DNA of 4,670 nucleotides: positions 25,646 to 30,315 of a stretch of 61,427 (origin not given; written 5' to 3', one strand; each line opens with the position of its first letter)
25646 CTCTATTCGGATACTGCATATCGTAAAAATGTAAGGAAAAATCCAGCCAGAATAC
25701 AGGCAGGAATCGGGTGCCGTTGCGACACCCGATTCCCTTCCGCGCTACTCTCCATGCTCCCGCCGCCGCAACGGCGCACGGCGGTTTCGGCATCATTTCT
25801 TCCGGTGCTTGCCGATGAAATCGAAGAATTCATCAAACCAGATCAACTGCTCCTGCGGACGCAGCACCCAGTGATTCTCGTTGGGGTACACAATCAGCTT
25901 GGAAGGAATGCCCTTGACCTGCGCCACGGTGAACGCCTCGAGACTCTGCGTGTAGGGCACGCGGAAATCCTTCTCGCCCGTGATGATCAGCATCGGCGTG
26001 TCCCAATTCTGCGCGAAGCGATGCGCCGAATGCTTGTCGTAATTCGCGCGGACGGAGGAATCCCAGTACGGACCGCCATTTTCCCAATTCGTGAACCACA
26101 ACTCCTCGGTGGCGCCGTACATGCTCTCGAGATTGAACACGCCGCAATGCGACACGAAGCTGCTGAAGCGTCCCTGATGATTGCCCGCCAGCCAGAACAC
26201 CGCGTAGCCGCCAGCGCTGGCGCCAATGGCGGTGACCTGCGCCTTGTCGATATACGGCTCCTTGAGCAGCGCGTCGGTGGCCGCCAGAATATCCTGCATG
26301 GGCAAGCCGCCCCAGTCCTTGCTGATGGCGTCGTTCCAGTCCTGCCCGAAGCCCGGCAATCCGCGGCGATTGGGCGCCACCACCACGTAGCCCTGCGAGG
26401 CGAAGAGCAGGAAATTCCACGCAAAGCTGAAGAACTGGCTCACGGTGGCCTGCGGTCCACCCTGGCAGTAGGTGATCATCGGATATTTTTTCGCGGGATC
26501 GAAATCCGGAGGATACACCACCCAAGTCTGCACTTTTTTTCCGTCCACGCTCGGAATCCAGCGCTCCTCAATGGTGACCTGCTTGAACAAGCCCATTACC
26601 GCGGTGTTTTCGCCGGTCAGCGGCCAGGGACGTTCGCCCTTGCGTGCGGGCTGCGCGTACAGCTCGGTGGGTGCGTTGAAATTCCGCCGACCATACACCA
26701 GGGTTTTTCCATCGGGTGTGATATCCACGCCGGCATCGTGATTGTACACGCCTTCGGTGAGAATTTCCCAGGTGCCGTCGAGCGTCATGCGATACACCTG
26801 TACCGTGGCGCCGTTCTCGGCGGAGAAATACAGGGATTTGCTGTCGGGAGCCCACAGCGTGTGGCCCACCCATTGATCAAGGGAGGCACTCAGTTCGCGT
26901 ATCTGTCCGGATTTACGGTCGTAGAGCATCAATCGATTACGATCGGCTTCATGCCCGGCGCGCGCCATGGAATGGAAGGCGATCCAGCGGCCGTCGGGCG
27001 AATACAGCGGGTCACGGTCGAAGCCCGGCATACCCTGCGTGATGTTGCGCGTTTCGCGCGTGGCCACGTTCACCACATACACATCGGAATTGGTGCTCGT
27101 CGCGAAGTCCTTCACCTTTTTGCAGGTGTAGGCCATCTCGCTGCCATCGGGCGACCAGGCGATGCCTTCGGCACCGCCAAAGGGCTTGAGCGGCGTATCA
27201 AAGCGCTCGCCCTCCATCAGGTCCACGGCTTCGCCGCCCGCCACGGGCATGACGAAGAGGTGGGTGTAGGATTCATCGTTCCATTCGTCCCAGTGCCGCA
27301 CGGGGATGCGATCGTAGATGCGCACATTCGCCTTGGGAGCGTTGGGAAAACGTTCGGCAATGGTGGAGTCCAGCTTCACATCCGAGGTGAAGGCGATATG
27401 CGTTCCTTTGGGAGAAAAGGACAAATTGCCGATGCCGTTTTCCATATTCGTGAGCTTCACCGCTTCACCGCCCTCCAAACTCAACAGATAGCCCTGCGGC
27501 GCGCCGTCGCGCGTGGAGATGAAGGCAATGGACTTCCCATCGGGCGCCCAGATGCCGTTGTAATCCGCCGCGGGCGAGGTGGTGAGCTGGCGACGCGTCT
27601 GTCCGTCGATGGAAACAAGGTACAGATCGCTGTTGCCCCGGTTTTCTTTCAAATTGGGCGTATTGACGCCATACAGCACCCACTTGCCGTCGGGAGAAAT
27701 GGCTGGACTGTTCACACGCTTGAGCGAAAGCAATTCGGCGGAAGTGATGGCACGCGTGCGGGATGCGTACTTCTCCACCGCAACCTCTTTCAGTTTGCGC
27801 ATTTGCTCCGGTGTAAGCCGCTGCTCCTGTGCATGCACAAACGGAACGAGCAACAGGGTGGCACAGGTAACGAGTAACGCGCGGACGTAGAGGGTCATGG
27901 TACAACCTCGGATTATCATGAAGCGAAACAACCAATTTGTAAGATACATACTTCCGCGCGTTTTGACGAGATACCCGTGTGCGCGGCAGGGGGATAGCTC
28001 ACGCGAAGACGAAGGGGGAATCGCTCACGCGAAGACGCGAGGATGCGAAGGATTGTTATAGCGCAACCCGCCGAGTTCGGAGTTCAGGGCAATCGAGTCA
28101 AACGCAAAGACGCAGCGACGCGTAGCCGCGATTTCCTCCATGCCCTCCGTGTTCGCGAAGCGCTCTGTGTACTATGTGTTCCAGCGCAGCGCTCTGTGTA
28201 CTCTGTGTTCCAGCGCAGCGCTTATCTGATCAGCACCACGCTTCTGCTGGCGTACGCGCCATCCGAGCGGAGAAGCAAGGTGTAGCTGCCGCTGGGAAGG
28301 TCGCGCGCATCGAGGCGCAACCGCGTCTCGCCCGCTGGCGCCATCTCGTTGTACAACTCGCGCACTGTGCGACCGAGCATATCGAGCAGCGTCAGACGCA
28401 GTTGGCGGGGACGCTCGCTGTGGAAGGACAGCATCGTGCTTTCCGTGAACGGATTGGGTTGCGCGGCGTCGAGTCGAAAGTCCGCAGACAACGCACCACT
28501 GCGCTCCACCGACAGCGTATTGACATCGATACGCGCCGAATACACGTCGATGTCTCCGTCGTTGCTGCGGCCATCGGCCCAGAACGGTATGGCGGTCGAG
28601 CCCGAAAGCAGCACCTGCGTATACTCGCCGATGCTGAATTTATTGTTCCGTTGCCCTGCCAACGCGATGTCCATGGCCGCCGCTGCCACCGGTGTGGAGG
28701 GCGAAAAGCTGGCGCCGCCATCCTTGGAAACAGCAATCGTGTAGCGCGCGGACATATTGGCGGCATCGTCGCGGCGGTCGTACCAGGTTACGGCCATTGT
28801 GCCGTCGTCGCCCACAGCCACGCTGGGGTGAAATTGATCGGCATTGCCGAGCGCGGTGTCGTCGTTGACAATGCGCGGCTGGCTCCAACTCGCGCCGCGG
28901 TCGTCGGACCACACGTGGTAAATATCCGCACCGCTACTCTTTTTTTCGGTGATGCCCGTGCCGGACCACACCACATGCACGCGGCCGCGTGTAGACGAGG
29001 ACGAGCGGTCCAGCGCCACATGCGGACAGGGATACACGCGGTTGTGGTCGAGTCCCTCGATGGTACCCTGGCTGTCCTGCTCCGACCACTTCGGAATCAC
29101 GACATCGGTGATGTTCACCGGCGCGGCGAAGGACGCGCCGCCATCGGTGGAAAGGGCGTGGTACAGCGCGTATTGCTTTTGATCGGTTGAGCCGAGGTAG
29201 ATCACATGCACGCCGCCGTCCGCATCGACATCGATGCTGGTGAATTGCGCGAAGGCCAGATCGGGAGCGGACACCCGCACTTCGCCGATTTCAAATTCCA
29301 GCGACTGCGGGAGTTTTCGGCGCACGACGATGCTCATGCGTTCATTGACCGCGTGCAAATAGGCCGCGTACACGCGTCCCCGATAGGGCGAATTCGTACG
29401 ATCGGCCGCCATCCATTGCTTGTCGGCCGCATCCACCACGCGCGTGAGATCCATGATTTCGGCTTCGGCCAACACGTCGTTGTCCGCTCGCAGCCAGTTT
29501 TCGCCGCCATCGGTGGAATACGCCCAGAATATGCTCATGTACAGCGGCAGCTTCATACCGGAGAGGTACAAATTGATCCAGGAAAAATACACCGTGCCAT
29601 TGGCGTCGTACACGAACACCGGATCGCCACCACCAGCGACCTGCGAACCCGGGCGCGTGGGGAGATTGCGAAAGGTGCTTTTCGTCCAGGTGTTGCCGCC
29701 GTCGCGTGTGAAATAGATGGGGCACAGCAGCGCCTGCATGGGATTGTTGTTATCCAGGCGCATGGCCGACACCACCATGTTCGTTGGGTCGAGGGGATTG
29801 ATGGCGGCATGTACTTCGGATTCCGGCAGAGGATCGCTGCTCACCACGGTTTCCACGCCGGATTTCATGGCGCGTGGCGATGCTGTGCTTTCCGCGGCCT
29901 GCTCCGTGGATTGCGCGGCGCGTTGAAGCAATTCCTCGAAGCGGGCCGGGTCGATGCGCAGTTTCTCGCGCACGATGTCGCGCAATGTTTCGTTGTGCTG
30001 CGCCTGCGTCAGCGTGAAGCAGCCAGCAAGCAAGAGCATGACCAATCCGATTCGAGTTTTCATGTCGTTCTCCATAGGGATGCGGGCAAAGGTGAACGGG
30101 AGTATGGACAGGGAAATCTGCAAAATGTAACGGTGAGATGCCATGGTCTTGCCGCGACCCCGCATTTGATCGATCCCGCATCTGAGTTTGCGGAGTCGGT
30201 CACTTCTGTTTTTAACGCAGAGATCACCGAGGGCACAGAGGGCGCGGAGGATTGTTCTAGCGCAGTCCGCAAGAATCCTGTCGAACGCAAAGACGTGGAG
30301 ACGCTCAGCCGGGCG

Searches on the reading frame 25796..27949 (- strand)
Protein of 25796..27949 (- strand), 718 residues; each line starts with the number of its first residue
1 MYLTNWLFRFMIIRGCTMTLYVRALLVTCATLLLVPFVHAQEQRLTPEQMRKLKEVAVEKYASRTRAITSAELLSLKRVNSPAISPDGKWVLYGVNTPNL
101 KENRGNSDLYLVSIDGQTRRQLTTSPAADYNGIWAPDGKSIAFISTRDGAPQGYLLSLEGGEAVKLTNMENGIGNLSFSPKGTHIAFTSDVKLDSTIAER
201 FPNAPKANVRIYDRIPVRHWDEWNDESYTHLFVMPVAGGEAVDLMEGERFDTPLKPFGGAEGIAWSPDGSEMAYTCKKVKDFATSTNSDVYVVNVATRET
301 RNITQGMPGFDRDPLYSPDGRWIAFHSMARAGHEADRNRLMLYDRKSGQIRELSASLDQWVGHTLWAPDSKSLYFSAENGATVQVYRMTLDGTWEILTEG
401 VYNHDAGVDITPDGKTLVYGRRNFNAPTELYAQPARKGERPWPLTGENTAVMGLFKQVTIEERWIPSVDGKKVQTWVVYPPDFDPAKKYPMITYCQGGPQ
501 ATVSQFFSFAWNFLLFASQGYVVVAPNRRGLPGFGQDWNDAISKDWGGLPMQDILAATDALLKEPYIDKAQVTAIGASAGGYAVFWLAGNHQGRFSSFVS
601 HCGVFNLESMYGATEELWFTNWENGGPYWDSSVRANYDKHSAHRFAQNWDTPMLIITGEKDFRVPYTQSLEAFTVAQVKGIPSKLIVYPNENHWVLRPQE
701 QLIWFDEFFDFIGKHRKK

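Call 24: search_protein_families(library=pfam, proteins=[window:25796-27949:-], max_evalue=0.001)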
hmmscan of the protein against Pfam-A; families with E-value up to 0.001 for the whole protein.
window:25796-27949:- (718 aa): 10 families
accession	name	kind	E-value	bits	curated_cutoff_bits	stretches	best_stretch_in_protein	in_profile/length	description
PF00326.27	Peptidase_S9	-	1.3e-54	185.3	22.6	1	508-716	2-210/213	Prolyl oligopeptidase family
PF07676.18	PD40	-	3.3e-32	110.2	20.9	1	119-152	1-35/38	WD40-like Beta Propeller Repeat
PF00561.26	Abhydrolase_1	-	4.4e-10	40.1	25.8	1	495-621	6-119/245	alpha/beta hydrolase fold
PF00930.27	DPPIV_N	-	3.5e-09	36.3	22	0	266-325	1-59/354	Dipeptidyl peptidase IV (DPP IV) N-terminal region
PF25174.1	Beta-prop_THOC3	-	7.2e-08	32.2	305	0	285-420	66-189/272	THOC3 beta-propeller domain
PF12697.13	Abhydrolase_6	-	2.2e-05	25.7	26.3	0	509-695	12-206/217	Alpha/beta hydrolase family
PF00756.26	Esterase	-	0.00014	22.2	22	1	562-632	106-175/251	Putative esterase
PF12146.15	Hydrolase_4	-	0.00016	21.5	27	0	643-696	184-235/239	Serine aminopeptidase, S33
PF01738.24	DLH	-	0.00017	21.7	21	1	516-699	37-192/217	Dienelactone hydrolase family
PF20434.5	BD-FAE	-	0.00041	20.3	26.8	0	594-670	132-209/215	BD-FAE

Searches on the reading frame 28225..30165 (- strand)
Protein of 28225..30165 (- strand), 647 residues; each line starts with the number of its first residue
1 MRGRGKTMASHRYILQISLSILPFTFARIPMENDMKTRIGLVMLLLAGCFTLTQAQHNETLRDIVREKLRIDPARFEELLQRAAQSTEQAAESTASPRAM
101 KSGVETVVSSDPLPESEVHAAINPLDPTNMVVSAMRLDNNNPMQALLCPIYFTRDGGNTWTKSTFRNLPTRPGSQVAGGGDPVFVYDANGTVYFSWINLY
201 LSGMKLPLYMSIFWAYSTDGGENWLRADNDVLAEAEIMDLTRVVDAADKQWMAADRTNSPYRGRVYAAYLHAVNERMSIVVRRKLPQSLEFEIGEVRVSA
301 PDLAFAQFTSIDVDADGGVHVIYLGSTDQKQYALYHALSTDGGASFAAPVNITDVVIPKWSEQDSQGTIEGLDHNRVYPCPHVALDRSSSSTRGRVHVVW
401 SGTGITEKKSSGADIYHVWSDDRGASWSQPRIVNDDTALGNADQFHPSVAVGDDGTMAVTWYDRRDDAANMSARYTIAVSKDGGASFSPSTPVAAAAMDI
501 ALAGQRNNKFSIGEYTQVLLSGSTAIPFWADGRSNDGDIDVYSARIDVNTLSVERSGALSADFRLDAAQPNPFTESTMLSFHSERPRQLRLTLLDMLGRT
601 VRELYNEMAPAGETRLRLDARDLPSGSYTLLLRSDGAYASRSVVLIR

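Call 24: search_protein_families(library=pfam, proteins=[window:28225-30165:-], max_evalue=0.001)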
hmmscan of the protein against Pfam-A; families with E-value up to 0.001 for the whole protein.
window:28225-30165:- (647 aa): 4 families
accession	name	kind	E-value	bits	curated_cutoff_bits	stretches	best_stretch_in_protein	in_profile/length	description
PF13088.12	BNR_2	-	3.1e-09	37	31.4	1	316-501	61-212/277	BNR repeat-like domain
PF02012.26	BNR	-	2.4e-08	33.2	27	0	216-224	2-10/12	BNR/Asp-box repeat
PF18962.6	Por_Secre_tail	-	1.7e-05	25.4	27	1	570-639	3-69/75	Secretion system C-terminal sorting domain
PF15892.11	BNR_4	-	0.0002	21.2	27.3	0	309-343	228-262/272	BNR repeat-containing family member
